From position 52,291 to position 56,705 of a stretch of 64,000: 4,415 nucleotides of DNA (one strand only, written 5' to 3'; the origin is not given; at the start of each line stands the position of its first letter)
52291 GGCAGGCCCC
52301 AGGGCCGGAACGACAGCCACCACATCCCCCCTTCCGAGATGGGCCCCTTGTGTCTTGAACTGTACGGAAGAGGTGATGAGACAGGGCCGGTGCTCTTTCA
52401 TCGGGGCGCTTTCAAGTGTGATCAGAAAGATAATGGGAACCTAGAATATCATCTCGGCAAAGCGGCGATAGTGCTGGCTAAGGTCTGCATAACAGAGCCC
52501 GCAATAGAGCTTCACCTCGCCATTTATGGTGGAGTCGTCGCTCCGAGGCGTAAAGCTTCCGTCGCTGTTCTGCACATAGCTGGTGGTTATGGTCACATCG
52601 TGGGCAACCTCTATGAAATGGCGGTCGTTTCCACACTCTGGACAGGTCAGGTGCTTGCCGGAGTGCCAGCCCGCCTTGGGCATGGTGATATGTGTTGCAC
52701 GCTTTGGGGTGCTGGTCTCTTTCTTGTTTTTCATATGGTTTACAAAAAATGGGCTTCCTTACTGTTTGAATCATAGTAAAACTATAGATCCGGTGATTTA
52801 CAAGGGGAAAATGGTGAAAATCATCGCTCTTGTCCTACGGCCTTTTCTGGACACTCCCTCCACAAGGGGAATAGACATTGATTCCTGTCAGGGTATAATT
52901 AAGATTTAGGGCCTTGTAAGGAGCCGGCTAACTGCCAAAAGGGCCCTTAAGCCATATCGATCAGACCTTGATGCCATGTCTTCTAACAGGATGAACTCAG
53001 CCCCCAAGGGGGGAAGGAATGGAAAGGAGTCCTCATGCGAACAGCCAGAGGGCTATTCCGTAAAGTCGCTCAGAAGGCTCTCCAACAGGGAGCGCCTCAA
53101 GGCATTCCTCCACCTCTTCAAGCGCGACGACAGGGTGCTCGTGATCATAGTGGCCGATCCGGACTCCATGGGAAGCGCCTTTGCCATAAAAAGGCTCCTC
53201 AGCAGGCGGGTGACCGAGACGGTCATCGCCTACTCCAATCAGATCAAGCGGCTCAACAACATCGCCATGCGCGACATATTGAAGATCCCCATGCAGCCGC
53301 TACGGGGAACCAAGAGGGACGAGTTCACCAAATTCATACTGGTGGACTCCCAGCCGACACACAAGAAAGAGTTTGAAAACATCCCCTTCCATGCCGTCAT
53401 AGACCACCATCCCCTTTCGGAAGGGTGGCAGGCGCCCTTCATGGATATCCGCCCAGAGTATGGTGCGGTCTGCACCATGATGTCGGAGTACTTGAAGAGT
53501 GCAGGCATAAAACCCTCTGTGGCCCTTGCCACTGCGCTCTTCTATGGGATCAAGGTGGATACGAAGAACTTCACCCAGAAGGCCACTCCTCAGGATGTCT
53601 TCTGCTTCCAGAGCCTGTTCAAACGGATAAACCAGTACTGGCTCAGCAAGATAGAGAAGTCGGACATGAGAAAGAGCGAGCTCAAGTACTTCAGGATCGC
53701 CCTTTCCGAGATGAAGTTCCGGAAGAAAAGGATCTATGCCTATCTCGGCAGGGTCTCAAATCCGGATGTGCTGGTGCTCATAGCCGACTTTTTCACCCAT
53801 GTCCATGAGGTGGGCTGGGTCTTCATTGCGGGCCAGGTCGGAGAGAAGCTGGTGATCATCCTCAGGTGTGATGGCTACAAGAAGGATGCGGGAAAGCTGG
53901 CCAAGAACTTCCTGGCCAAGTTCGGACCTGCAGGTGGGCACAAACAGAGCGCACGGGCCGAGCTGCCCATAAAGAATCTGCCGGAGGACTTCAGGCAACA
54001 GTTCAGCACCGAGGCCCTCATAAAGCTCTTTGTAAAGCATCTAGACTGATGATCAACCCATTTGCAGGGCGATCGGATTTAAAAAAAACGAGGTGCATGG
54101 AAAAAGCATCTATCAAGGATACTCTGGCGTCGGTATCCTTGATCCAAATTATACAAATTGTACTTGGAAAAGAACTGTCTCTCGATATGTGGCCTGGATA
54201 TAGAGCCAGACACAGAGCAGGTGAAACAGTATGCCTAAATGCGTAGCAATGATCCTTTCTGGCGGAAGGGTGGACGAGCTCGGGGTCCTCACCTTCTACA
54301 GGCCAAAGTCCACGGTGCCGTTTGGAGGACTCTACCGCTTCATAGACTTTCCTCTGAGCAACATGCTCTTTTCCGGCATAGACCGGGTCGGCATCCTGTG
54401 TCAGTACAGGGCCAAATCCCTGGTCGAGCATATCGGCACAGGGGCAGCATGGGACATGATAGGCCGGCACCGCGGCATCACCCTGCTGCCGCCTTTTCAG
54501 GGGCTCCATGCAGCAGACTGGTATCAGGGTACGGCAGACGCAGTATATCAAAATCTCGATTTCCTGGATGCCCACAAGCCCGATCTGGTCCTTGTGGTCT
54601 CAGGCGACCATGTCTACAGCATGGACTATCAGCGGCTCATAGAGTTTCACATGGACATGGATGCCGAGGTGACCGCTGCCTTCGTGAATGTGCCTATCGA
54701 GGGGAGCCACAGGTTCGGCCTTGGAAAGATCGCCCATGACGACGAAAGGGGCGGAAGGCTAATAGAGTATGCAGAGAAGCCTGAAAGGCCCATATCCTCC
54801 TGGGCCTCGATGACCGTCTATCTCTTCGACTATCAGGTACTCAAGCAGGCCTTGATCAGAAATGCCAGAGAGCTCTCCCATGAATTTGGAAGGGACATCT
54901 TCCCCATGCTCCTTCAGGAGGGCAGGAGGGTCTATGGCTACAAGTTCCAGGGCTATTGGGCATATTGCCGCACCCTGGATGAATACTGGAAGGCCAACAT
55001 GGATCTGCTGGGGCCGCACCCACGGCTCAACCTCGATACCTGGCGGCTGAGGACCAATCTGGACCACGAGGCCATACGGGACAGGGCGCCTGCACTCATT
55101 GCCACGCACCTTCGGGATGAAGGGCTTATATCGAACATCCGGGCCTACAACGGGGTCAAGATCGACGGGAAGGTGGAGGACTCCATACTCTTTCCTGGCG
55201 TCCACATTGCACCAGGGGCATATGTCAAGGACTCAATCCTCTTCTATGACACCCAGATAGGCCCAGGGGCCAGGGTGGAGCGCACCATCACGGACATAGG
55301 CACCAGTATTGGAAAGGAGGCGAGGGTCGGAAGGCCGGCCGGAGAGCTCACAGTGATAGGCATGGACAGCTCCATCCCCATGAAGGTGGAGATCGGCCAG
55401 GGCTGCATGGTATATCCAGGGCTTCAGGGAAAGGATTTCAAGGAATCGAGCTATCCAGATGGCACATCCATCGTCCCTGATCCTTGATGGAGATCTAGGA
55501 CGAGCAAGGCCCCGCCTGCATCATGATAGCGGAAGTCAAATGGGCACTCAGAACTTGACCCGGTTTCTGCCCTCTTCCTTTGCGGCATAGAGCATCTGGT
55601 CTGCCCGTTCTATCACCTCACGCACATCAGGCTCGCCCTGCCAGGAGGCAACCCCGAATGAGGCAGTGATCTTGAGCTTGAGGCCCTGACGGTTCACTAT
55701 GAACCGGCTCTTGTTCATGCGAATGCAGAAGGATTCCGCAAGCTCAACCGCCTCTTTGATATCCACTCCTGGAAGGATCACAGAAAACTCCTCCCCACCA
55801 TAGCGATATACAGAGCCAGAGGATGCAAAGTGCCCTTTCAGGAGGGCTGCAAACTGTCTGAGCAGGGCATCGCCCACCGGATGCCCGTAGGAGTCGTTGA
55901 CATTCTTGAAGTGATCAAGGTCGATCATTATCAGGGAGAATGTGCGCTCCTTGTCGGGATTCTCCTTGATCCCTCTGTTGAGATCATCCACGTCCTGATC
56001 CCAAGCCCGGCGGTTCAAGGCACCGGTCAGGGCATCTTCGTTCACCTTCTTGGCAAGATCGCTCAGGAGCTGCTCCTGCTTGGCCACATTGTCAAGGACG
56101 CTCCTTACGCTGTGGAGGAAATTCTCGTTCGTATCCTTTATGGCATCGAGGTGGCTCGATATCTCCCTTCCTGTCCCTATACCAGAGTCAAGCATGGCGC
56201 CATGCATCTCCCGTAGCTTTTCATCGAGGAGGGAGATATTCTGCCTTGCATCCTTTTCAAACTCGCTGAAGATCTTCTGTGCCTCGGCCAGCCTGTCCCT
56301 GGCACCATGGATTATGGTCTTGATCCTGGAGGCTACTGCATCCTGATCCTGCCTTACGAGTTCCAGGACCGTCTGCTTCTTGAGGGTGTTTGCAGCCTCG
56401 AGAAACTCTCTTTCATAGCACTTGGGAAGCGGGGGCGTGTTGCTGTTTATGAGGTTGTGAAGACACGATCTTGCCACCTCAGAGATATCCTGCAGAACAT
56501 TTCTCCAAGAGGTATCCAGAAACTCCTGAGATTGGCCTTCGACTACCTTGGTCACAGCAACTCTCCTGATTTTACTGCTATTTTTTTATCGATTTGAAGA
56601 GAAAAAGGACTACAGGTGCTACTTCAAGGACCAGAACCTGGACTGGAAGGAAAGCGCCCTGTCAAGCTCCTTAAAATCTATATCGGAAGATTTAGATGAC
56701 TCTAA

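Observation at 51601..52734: Two-gene operon: small Zn-ribbon protein plus short RimK-type ATP-grasp ligase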

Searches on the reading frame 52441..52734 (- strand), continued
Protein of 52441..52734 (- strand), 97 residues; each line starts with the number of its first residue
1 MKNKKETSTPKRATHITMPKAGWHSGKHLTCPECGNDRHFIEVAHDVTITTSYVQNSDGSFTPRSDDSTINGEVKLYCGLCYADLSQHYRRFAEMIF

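Call 81: find_encoding_contigs(protein=P0146, flank=4000, max_places=4)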
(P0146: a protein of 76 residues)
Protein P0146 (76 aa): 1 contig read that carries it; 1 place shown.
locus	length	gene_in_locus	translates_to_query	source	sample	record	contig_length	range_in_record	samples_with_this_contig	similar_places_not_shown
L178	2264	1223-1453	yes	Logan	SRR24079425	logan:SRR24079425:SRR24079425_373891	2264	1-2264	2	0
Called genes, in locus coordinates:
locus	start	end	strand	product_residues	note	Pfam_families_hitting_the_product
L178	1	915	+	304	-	?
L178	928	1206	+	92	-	PF00708:Acylphosphatase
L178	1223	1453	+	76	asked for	-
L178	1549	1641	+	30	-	-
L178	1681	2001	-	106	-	PF04358:DsrC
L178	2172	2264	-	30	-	?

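Call 82: find_encoding_contigs(protein=P0137, flank=4000, max_places=3)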
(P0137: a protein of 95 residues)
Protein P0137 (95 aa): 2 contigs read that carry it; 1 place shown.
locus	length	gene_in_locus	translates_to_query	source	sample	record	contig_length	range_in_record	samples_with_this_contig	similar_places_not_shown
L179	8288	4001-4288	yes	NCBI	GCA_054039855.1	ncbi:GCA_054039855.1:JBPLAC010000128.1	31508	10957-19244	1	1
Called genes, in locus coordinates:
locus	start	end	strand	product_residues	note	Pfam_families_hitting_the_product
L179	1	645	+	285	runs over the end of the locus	PF04228:Zn_peptidase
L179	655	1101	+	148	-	-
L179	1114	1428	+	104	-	-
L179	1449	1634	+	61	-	PF01361:Tautomerase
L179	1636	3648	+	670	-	PF22745:Nlig-Ia, PF01653:DNA_ligase_aden, PF03120:OB_DNA_ligase, PF03119:DNA_ligase_ZBD (weak), PF14520:HHH_5 (weak), PF12826:HHH_2, PF14520:HHH_5 (weak), PF00533:BRCT, +2 more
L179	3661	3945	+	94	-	PF00708:Acylphosphatase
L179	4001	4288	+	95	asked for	-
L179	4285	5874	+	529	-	PF00117:GATase, PF01174:SNO (faint), PF07685:GATase_3 (weak), PF00977:His_biosynth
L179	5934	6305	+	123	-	-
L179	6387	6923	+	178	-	-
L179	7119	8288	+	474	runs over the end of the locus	PF02934:GatB_N, PF02637:GatB_Yqey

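Call 83: find_encoding_contigs(protein=P0132, flank=4000, max_places=3)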
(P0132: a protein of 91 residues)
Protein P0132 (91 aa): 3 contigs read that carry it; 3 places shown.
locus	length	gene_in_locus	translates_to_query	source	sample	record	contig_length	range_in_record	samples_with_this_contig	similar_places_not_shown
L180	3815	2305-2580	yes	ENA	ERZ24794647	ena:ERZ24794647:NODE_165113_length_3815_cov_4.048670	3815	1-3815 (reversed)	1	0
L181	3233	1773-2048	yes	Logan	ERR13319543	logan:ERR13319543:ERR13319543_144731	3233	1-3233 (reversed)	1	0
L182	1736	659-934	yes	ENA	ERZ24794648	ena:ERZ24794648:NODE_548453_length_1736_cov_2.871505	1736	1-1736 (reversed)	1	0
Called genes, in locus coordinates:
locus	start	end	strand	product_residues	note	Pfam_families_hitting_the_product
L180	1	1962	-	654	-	?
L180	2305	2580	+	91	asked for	-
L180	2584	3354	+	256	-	PF08443:RimK, PF02955:GSH-S_ATP (faint)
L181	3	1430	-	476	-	?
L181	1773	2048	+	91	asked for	-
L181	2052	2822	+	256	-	PF08443:RimK, PF02955:GSH-S_ATP (faint)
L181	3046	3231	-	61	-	?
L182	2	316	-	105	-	?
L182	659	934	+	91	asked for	-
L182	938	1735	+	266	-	?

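Call 85: find_homologous_proteins(query=L173:1017-1988:-, max_evalue=1e-50)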
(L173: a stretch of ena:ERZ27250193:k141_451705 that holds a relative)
Query L173:1017-1988:- (323 aa): 8000 proteins with E <= 1e-50 among 8000 candidates; the best 120 are listed.
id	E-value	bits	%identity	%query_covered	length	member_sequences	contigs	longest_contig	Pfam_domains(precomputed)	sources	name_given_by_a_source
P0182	1.5e-206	703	100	100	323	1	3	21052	PF00490.28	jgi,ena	-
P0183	1.4e-205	700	100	100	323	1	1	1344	PF00490.28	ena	-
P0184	1.1e-196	670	-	-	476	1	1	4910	PF00490.28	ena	-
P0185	1.6e-194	663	100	94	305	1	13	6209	PF00490.28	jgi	jgi:porphobilinogen synthase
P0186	2.0e-183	627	89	96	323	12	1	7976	PF00490.28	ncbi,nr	ncbi:MAG: porphobilinogen synthase [Desulfobaccales bacterium]|nr:porphobilinogen synthase [Desulfob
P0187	1.3e-181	621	89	94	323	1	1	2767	PF00490.28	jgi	-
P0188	3.7e-178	610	85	96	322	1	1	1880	PF00490.28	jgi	-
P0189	6.2e-178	609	86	100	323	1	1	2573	PF00490.28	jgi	-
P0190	1.0e-177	608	85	96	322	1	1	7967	PF00490.28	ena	-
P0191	1.0e-177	608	86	96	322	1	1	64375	PF00490.28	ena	-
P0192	1.2e-177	608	85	96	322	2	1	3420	PF00490.28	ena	-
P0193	1.7e-177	607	86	95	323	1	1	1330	PF00490.28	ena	-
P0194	9.8e-177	605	86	94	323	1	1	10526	PF00490.28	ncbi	-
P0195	1.1e-176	605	87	94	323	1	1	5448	PF00490.28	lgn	-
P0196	1.7e-176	604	85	96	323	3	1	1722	PF00490.28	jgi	jgi:porphobilinogen synthase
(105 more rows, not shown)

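Call 92: find_related_loci(query=A1, collection=viral_contigs, flank=3000)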
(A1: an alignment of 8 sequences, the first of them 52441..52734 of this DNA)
Query A1 (97 aa) in viral_contigs; peptide patterns used: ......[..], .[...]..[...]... (x = any residue, [..] = any of these).
363 stretches matched a pattern, but none encodes a relative of the query by tblastn (E <= 1e-3).

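Call 93: find_related_loci(query=P0174, collection=viral_contigs, flank=3000)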
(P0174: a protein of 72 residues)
Query P0174 (72 aa) in viral_contigs; peptide patterns used: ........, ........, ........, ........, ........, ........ (x = any residue, [..] = any of these).
4 stretches matched a pattern, but none encodes a relative of the query by tblastn (E <= 1e-3).

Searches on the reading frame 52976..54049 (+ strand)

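Call 72: search_protein_families(library=pfam, proteins=[window:52976-54049:+], max_evalue=0.0001)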
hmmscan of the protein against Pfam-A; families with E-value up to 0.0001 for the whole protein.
window:52976-54049:+ (357 aa): 1 family
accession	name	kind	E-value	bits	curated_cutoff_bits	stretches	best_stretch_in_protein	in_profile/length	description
PF01368.27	DHH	-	4.2e-09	37.2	28.1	1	59-192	7-125/125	DHH family, N-terminal domain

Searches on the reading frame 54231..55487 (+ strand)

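Call 72: search_protein_families(library=pfam, proteins=[window:54231-55487:+], max_evalue=0.0001)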
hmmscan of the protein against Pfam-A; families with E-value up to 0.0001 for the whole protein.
window:54231-55487:+ (418 aa): 2 families
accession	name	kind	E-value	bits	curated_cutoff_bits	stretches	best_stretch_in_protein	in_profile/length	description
PF00483.29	NTP_transferase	-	4.7e-44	151.2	21.2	1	6-259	2-242/245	Nucleotidyl transferase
PF24894.1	Hexapep_GlmU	-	1.3e-10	41.8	23.3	1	306-368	22-85/104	GlmU-like, C-terminal hexapeptide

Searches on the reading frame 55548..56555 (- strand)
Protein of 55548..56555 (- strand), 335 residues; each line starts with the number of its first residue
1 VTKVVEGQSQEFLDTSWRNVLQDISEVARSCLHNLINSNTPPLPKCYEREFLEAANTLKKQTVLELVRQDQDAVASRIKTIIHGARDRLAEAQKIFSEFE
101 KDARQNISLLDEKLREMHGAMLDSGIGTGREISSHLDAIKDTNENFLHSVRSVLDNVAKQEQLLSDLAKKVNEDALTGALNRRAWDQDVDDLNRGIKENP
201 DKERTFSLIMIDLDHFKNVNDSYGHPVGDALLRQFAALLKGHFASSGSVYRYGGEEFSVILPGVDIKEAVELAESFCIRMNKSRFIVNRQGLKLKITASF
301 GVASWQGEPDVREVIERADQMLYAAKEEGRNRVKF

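Call 72: search_protein_families(library=pfam, proteins=[window:55548-56555:-], max_evalue=0.0001)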
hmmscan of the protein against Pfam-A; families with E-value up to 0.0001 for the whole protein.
window:55548-56555:- (335 aa): 3 families
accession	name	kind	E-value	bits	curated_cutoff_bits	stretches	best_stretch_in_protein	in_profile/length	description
PF00990.26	GGDEF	-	3.4e-41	141.1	23.8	1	173-332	3-161/161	Diguanylate cyclase, GGDEF domain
PF07464.16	ApoLp-III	-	1.9e-06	28.5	36.3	1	51-174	11-120/146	Apolipophorin-III precursor (apoLp-III)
PF22335.1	Cas10-Cmr2_palm2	-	3.6e-05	24.3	27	0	188-333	8-132/133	Cas10/Cmr2, second palm domain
